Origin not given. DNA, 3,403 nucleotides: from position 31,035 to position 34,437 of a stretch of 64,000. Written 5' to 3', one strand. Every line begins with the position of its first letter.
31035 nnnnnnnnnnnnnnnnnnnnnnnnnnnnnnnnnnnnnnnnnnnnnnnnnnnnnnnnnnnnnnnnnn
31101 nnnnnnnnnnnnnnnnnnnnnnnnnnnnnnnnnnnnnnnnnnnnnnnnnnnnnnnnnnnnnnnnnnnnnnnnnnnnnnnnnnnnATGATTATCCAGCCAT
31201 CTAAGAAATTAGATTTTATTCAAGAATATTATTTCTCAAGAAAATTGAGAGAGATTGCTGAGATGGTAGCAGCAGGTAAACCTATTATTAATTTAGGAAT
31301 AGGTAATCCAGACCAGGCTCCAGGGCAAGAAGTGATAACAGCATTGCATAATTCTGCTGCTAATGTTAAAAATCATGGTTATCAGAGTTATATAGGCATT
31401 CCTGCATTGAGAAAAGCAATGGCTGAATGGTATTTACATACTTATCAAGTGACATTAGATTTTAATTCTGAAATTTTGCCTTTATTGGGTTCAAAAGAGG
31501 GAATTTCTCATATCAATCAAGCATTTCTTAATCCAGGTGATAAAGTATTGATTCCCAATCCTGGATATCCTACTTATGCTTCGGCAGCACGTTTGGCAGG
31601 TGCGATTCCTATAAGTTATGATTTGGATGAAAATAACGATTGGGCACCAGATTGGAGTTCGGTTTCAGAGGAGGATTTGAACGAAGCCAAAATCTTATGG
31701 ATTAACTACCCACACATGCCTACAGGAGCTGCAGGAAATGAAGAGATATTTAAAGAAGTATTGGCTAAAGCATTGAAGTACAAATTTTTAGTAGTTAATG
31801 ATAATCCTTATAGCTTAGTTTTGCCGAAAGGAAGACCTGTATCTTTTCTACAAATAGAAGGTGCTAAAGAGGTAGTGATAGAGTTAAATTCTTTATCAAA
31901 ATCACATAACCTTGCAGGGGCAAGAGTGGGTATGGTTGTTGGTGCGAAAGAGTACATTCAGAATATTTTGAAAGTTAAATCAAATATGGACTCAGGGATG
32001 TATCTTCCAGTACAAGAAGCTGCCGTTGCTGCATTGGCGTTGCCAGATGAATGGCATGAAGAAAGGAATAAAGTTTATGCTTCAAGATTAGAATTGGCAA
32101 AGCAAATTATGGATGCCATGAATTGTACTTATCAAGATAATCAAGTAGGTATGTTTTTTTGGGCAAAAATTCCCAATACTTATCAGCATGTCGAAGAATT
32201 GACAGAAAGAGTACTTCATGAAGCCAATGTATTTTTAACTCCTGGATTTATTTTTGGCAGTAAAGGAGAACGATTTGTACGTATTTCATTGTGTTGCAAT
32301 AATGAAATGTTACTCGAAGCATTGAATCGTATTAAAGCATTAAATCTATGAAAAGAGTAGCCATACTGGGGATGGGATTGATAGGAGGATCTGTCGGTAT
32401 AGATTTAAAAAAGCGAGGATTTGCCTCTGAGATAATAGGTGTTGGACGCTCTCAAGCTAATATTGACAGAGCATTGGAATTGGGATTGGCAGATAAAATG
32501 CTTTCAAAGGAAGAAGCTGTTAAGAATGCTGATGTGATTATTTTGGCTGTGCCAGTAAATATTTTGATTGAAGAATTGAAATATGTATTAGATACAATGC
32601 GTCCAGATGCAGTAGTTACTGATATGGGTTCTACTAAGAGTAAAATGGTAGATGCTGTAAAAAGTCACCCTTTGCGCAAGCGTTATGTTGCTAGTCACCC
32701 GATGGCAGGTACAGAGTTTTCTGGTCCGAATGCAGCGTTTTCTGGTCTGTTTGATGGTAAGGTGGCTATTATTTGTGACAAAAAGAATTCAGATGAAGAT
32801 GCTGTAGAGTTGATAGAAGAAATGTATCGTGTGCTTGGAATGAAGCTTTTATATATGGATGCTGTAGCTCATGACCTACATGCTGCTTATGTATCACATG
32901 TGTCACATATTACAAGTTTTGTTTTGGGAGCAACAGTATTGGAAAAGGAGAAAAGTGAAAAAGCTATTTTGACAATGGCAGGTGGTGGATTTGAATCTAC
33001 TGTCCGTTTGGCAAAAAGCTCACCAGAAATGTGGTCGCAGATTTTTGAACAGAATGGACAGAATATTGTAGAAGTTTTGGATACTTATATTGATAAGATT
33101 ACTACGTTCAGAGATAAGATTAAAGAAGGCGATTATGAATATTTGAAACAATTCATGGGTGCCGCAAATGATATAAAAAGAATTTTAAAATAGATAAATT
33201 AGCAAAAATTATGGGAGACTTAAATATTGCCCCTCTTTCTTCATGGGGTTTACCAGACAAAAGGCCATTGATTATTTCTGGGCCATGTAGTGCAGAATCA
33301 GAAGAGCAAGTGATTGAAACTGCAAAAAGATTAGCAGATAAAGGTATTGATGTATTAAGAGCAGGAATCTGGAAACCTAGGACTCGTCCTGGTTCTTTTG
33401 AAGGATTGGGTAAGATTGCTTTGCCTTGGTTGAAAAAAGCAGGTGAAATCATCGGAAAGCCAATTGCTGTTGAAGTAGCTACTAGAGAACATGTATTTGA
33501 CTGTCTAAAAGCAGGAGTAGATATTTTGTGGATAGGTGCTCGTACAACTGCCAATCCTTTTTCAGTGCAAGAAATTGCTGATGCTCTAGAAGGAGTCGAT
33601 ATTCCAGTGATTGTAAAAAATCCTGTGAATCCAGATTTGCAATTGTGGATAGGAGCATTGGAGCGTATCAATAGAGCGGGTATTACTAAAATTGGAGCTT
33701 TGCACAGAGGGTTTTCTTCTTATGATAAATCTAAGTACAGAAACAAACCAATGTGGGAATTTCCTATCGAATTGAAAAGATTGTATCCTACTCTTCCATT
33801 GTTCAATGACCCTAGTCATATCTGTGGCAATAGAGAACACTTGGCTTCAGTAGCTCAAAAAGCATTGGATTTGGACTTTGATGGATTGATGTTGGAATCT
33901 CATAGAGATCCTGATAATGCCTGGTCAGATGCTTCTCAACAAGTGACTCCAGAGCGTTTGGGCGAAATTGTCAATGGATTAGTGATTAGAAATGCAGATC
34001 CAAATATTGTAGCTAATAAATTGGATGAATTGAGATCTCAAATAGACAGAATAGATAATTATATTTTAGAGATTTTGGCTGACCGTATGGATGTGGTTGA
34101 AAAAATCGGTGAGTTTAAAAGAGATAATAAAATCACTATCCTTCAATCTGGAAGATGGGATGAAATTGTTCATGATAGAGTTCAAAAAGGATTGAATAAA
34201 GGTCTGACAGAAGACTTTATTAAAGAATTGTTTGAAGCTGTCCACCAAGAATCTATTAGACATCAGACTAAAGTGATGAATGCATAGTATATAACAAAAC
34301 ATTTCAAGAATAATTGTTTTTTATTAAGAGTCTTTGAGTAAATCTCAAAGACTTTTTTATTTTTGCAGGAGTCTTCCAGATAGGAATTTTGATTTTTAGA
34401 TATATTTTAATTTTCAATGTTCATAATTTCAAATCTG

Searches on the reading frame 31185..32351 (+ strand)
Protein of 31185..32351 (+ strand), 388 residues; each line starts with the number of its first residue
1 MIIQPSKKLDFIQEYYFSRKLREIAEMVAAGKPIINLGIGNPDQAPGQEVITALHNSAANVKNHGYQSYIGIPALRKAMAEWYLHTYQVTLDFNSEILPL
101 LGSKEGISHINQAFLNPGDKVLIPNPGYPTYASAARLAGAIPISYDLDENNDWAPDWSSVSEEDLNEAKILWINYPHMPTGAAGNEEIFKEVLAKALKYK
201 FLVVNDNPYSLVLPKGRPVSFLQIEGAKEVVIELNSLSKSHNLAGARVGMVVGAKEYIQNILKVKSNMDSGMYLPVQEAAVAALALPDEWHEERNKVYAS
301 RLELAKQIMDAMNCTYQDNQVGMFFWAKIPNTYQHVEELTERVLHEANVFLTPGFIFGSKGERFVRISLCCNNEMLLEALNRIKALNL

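Call 7: search_protein_families(library=ncbifam, proteins=[window:31185-32351:+])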
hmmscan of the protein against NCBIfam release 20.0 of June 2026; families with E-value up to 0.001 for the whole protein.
window:31185-32351:+ (388 aa): 64 families (the best 25 are shown)
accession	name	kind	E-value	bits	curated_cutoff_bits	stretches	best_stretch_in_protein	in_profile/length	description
NF006756.0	PRK09276.1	subfamily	1.5e-116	389.5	507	1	4-386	3-385/387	LL-diaminopimelate aminotransferase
TIGR03540.1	DapC_direct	equivalog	4.8e-113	378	593.25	1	6-385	3-382/383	LL-diaminopimelate aminotransferase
NF005815.0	PRK07681.1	equivalog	3.6e-98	329.2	545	1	1-386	1-385/399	LL-diaminopimelate aminotransferase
NF005977.0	PRK08068.1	subfamily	2.7e-97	326.5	494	1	2-388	2-388/391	transaminase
NF004611.0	PRK05942.1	equivalog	6.2e-93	311.9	628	1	3-385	6-388/394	aspartate aminotransferase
NF006033.0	PRK08175.1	equivalog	1e-78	265.1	647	1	25-386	29-393/407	alanine transaminase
NF006604.0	PRK09148.1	equivalog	2.4e-77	260.6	648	1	12-384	11-386/406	LL-diaminopimelate aminotransferase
NF006387.0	PRK08636.1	equivalog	4.9e-76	256.3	675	1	14-384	15-395/403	LL-diaminopimelate aminotransferase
NF005613.0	PRK07366.1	equivalog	6e-76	256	486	1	6-385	4-386/391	LL-diaminopimelate aminotransferase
NF004937.0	PRK06290.1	equivalog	2.7e-69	233.9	585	1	23-340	35-357/410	LL-diaminopimelate aminotransferase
NF041364.1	GntC_guanitoxin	equivalog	1.4e-63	214.9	415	1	35-385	1-355/356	guanitoxin biosynthesis PLP-dependent (S)-gamma-hydroxy-L-arginine cyclodehydratase GntC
TIGR03537.1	DapC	equivalog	3.6e-59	200.5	453.6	1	35-383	3-347/350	succinyldiaminopimelate transaminase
NF006229.0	PRK08361.1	equivalog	1.1e-55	189.3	624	1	19-384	20-385/391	aspartate aminotransferase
TIGR03538.1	DapC_gpp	equivalog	1.6e-54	185.3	474.6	1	7-386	3-394/395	succinyldiaminopimelate transaminase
TIGR03539.1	DapC_actino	equivalog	4.7e-51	173.9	355.65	1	32-383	21-356/357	succinyldiaminopimelate transaminase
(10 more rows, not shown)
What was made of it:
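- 30346..34287 (+): Regulated operon: pheA (30346-31188), aminotransferase (31185-32351), tyrA (32348-33193), DAHP synthase/chorismate mutase (33211-34287). NCBIfam hits (call 7).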

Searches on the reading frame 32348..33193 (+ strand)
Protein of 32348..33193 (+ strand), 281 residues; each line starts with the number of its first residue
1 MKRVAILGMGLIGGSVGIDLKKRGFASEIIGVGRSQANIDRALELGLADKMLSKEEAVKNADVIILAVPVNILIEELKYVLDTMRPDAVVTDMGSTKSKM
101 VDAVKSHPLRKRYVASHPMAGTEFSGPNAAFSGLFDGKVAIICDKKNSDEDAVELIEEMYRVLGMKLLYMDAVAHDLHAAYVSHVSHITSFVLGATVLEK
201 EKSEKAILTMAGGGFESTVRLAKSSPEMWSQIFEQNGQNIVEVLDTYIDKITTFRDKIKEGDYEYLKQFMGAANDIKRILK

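Call 7: search_protein_families(library=ncbifam, proteins=[window:32348-33193:+])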
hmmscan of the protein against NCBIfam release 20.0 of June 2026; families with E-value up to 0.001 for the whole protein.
window:32348-33193:+ (281 aa): 28 families (the best 25 are shown)
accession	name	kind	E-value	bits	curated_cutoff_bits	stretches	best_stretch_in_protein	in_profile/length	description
NF006307.0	PRK08507.1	equivalog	1.3e-105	352.6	295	1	3-280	2-275/275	prephenate dehydrogenase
NF005694.0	PRK07502.1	equivalog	9e-64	215.6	409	1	2-278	7-286/310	prephenate/arogenate dehydrogenase family protein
NF011381.1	PRK14806.1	equivalog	1e-59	202.5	902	1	2-275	4-279/733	bifunctional prephenate dehydrogenase/3-phosphoshikimate 1-carboxyvinyltransferase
NF005650.0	PRK07417.1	equivalog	5.6e-58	196.5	290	1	2-276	2-274/281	prephenate/arogenate dehydrogenase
NF005107.0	PRK06545.1-5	equivalog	5.7e-53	180.2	414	1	2-277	3-281/367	prephenate dehydrogenase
NF005111.0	PRK06545.2-3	equivalog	2.7e-47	161.6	344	1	3-253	15-260/371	prephenate dehydrogenase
NF005105.0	PRK06545.1-3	equivalog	1.8e-46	158.7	524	1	1-278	2-283/367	prephenate dehydrogenase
NF005106.0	PRK06545.1-4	equivalog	4e-43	148.1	569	1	1-277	1-280/363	prephenate dehydrogenase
NF005108.0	PRK06545.1-6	equivalog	2e-40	138.8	327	1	2-261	11-267/321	prephenate dehydrogenase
NF005112.0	PRK06545.2-4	subfamily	2.2e-40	138.8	294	1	1-263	2-256/356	prephenate dehydrogenase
NF005104.0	PRK06545.1-1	equivalog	9.2e-37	127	713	1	2-275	3-278/366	prephenate dehydrogenase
NF005109.0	PRK06545.2-1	equivalog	2e-30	106.1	397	1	1-251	1-242/361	prephenate dehydrogenase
NF005110.0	PRK06545.2-2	equivalog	1.3e-28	100.3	385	1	4-270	73-333/423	prephenate dehydrogenase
NF005113.0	PRK06545.2-5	equivalog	2.5e-24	86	497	2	4-145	3-139/378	prephenate dehydrogenase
NF008400.0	PRK11199.1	equivalog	1.6e-16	60.2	273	1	53-269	135-343/374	bifunctional chorismate mutase/prephenate dehydrogenase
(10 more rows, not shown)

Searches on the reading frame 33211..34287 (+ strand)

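Call 7: search_protein_families(library=ncbifam, proteins=[window:33211-34287:+])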
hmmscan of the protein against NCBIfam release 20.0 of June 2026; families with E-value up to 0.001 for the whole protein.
window:33211-34287:+ (358 aa): 24 families
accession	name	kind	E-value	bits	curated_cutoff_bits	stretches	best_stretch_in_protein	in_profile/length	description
NF006421.0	PRK08673.1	subfamily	4.1e-49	167.6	335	1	15-255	91-324/338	3-deoxy-7-phosphoheptulonate synthase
TIGR01361.1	DAHP_synth_Bsub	equivalog_domain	1.1e-47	162.6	267.75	1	16-257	23-257/260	3-deoxy-7-phosphoheptulonate synthase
NF009239.0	PRK12595.1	equivalog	1.2e-47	162.6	279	2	16-255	116-348/360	bifunctional 3-deoxy-7-phosphoheptulonate synthase/chorismate mutase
NF009933.0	PRK13396.1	subfamily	1.7e-38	132.5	486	1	20-258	103-335/352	3-deoxy-7-phosphoheptulonate synthase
NF041229.1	BagF_FevY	exception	2.5e-28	99.3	700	1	19-254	91-319/340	phospho-2-dehydro-3-deoxyheptonate aldolase BagF/FevY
TIGR01803.1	CM-like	subfamily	2.3e-15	56.5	73.35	1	271-352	1-82/82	chorismate mutase family protein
NF008400.0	PRK11199.1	equivalog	2.6e-13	49.7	273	1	268-354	2-88/374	bifunctional chorismate mutase/prephenate dehydrogenase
TIGR01805.1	CM_mono_grmpos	equivalog_domain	5.6e-12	45.8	71.2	1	271-348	1-77/81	chorismate mutase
NF003543.0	PRK05198.1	equivalog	3e-11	42.8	242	1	205-257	212-264/273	3-deoxy-8-phosphooctulonate synthase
TIGR01362.1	KDO8P_synth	equivalog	3.7e-11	42.7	314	1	205-257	197-249/258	3-deoxy-8-phosphooctulonate synthase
NF005475.0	PRK07075.1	equivalog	4.7e-11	42.8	126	1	269-354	11-95/105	isochorismate lyase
TIGR01791.2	CM_archaeal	equivalog_domain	1e-10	41.5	66.95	1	271-352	1-82/83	chorismate mutase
TIGR01807.1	CM_P2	equivalog_domain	1.2e-08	35.1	69.55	1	271-342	1-73/76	chorismate mutase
TIGR01799.1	CM_T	equivalog_domain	4e-08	33.3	95.9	1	271-349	1-79/83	chorismate mutase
NF004925.0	PRK06285.1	equivalog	5.1e-08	32.9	77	1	268-356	6-94/99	chorismate mutase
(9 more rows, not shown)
